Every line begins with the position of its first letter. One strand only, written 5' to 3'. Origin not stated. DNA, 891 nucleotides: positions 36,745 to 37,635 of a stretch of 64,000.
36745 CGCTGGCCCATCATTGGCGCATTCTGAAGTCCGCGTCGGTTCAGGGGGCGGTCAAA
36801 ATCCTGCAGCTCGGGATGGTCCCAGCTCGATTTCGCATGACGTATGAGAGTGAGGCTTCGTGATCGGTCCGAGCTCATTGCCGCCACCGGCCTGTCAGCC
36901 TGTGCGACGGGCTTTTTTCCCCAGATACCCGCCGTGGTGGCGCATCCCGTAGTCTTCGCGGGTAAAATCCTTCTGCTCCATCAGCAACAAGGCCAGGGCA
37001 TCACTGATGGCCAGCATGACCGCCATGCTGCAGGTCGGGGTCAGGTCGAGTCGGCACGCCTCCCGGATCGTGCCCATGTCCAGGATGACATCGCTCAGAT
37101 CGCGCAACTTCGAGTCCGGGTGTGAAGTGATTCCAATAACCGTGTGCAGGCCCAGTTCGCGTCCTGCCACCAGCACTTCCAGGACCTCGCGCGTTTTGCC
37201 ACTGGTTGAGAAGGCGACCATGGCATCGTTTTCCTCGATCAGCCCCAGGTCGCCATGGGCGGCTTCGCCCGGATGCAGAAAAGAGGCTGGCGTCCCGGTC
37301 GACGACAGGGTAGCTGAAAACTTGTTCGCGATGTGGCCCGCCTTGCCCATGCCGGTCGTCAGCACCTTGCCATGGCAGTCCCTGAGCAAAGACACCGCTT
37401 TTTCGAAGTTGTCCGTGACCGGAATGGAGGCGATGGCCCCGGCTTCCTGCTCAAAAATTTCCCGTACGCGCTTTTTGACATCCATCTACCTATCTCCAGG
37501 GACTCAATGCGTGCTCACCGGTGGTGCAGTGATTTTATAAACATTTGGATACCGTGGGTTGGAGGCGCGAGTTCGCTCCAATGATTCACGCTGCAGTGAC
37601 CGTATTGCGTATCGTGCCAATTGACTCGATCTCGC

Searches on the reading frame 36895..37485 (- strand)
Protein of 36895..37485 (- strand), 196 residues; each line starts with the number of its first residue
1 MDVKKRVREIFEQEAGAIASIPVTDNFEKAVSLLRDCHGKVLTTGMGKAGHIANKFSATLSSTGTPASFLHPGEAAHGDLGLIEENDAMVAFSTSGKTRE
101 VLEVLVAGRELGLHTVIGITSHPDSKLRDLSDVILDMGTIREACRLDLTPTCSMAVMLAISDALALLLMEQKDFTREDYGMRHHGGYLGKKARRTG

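Call 53: search_protein_families(library=pfam, proteins=[window:36895-37485:-], max_evalue=0.001)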
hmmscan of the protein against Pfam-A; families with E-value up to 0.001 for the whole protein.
window:36895-37485:- (196 aa): 2 families
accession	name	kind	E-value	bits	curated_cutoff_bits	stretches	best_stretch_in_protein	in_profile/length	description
PF01380.27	SIS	-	1.1e-20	74.2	25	1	34-166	2-130/131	SIS domain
PF13580.11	SIS_2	-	2.2e-05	25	27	1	83-121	101-138/138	SIS domain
